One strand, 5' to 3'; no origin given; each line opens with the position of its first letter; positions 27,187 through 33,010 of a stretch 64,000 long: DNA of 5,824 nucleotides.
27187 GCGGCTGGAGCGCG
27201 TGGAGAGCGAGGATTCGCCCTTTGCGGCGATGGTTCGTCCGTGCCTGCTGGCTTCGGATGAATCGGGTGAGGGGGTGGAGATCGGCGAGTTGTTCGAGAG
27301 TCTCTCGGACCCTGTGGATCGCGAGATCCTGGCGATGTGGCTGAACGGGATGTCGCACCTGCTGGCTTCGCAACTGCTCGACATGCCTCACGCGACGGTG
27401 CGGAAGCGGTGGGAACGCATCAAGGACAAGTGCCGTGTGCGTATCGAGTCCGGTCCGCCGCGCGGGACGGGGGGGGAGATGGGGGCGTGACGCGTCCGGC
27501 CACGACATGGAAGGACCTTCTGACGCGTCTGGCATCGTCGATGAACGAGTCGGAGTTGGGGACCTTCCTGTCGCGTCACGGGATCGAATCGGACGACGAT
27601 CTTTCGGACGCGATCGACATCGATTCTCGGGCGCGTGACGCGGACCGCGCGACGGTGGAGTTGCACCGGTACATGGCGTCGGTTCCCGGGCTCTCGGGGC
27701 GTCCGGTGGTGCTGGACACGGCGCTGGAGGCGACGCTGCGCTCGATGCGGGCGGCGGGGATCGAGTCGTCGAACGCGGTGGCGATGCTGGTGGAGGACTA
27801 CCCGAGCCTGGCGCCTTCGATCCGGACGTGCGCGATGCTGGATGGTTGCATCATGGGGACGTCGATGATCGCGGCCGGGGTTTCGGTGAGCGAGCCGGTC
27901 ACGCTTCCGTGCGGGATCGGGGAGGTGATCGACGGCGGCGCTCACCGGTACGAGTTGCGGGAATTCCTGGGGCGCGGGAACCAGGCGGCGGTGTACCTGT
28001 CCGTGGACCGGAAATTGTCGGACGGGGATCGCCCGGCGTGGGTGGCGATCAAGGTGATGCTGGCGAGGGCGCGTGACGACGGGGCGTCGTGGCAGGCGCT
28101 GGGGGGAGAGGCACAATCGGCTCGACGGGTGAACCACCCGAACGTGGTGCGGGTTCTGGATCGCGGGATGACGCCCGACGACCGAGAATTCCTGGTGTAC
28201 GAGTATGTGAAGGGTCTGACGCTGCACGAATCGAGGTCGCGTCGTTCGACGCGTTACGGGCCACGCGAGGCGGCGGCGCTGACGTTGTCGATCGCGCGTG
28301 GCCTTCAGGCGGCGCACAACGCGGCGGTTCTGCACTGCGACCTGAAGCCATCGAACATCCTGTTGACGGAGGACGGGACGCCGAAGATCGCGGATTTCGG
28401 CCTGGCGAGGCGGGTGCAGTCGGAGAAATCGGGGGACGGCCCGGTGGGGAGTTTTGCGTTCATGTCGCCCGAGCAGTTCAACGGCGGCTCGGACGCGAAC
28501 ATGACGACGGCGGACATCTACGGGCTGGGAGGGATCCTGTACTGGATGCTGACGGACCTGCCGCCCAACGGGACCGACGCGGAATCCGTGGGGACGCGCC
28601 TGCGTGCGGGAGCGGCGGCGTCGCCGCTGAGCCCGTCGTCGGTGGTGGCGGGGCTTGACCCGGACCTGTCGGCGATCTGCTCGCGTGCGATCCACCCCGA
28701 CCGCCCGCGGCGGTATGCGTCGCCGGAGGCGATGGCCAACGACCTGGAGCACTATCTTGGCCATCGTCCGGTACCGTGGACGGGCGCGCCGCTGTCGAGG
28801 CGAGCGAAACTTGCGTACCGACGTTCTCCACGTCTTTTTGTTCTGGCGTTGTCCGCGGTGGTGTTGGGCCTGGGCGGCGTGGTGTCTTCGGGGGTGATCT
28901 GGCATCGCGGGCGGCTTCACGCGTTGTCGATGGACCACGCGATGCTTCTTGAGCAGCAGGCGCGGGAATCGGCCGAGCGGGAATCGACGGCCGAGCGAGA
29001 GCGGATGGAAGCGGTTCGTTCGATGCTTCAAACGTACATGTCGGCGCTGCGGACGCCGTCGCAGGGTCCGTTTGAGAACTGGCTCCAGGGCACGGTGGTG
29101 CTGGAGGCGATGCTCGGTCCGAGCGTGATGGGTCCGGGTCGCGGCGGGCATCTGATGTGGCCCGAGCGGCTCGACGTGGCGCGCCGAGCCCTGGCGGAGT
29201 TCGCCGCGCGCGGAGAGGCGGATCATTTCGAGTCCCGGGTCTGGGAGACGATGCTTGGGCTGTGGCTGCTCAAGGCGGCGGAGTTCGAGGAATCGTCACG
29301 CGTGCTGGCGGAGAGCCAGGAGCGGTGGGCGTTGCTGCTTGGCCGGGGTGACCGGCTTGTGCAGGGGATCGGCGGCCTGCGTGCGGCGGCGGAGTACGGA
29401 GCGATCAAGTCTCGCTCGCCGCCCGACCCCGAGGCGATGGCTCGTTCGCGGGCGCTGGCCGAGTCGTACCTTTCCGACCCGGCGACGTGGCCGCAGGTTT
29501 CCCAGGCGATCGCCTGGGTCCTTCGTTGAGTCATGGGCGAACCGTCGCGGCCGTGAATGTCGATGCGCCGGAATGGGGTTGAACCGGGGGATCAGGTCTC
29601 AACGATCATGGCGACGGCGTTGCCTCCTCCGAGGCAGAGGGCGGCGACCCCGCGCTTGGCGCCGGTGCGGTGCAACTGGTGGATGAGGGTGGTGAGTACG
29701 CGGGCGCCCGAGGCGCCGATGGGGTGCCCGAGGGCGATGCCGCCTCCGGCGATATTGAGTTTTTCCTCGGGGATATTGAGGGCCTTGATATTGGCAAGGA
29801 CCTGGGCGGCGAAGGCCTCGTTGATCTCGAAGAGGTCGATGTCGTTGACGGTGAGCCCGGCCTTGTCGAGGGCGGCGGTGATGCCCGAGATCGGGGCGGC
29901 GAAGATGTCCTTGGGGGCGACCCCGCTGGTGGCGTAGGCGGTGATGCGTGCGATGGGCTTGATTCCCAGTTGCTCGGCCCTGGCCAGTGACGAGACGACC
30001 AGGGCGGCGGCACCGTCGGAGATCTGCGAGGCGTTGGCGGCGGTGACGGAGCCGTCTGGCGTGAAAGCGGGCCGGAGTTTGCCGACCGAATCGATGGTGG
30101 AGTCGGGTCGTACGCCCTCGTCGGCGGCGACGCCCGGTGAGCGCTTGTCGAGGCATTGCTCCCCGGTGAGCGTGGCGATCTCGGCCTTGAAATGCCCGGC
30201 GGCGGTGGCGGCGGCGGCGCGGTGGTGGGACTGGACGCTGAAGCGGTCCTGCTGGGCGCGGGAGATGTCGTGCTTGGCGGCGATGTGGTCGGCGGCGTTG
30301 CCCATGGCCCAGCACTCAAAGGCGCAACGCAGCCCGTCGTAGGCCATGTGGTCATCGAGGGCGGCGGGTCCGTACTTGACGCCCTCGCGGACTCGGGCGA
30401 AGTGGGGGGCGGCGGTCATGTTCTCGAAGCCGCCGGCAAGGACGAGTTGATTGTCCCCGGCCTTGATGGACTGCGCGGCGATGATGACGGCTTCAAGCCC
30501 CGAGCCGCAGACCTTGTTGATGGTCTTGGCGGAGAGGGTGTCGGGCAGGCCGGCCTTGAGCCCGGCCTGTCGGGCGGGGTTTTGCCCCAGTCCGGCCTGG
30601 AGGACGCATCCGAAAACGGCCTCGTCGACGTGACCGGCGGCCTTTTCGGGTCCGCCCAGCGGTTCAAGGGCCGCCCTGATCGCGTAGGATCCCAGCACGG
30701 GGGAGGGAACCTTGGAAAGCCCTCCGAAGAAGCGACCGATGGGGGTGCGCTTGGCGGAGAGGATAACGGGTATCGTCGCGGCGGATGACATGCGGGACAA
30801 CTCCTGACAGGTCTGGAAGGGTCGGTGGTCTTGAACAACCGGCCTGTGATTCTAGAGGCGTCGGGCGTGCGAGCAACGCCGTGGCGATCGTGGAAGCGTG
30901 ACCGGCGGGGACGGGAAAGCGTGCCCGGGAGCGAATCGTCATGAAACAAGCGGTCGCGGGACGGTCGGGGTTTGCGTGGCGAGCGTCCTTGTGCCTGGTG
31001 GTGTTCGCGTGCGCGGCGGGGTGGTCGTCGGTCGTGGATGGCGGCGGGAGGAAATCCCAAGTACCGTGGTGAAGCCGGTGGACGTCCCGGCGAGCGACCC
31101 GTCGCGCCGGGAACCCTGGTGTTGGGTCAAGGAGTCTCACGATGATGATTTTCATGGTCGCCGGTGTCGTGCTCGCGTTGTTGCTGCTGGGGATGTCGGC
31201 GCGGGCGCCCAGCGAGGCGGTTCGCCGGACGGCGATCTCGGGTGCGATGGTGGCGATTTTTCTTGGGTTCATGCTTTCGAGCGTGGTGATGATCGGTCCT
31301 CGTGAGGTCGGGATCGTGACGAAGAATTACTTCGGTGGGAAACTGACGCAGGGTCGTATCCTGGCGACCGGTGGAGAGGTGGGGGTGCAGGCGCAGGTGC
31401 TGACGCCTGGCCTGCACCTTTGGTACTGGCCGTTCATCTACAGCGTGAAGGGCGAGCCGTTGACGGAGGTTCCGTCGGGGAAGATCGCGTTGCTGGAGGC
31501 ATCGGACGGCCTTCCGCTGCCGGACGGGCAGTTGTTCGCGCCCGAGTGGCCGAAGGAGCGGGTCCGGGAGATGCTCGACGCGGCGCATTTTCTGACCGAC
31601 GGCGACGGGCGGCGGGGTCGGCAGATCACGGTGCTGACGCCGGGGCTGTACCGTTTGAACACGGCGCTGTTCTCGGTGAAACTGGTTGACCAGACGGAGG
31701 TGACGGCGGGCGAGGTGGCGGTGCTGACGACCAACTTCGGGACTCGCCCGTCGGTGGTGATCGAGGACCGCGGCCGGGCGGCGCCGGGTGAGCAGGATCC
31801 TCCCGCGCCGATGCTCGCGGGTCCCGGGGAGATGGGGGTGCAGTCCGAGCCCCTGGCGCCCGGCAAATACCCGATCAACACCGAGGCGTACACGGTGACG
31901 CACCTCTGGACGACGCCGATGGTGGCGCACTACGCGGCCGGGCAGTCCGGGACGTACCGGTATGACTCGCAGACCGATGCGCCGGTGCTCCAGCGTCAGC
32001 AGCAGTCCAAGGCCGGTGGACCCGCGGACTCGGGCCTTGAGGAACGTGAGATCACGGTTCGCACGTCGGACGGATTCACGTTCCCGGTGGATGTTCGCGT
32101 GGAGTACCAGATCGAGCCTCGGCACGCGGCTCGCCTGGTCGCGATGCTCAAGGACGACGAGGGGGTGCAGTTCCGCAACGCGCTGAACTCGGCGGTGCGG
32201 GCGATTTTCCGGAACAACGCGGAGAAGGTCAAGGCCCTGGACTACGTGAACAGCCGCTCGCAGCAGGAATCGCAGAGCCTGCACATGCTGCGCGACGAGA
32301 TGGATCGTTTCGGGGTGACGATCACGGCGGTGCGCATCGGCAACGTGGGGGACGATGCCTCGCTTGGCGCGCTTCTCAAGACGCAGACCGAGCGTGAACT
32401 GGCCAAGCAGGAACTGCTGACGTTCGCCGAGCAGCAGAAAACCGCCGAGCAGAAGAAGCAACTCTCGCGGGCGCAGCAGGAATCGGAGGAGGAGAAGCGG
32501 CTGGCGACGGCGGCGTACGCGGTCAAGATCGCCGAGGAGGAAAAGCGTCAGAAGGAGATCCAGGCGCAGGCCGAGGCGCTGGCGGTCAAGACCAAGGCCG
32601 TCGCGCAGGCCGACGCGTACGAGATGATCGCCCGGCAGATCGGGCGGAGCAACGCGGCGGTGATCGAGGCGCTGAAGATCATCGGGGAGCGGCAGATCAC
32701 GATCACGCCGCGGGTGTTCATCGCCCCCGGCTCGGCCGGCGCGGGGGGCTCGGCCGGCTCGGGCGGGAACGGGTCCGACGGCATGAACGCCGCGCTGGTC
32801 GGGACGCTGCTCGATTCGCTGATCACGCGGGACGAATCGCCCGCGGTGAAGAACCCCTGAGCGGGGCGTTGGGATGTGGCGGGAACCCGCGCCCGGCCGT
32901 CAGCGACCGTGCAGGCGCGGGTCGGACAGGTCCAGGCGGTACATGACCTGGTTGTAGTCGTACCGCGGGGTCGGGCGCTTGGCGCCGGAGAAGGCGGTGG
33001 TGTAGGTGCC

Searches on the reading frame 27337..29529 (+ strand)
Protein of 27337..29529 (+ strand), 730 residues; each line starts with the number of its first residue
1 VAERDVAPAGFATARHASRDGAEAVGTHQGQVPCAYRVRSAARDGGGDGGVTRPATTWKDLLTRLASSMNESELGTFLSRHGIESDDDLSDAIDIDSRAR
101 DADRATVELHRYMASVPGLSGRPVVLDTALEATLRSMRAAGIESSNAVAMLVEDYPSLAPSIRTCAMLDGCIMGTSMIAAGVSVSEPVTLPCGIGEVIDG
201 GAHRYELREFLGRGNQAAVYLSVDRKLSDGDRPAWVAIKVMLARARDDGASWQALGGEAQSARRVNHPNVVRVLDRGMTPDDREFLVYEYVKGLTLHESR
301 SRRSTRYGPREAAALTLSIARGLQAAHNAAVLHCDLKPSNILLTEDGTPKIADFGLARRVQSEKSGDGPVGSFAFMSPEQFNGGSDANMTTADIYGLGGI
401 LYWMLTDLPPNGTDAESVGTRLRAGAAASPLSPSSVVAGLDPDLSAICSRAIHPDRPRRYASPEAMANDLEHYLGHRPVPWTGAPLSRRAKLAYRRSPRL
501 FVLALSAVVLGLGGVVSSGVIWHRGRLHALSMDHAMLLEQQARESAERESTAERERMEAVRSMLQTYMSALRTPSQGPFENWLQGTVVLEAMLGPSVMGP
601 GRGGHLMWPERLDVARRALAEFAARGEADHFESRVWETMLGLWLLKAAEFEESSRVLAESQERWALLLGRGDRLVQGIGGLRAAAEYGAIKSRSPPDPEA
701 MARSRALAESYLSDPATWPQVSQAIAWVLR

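Call 17: search_protein_families(library=pfam, proteins=[window:27337-29529:+], max_evalue=0.001)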
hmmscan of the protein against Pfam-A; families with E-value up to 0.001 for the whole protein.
window:27337-29529:+ (730 aa): 3 families
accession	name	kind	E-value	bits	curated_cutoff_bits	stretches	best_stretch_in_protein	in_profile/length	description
PF00069.31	Pkinase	-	3.9e-38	131.8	31.7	1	205-466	1-258/263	Protein kinase domain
PF07714.23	PK_Tyr_Ser-Thr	-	1.7e-23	83.7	23.1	1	207-425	3-220/258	Protein tyrosine and serine/threonine kinase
PF03109.22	ABC1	-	2.4e-06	27.3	22.9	1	283-363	142-220/244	ABC1 atypical kinase-like domain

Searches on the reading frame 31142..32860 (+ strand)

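Call 17: search_protein_families(library=pfam, proteins=[window:31142-32860:+], max_evalue=0.001)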
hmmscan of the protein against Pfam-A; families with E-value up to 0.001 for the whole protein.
window:31142-32860:+ (572 aa): 1 family
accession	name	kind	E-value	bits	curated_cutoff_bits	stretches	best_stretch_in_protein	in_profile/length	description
PF01145.31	Band_7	-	1.6e-12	48.3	23.6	1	278-437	49-174/176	SPFH domain / Band 7 family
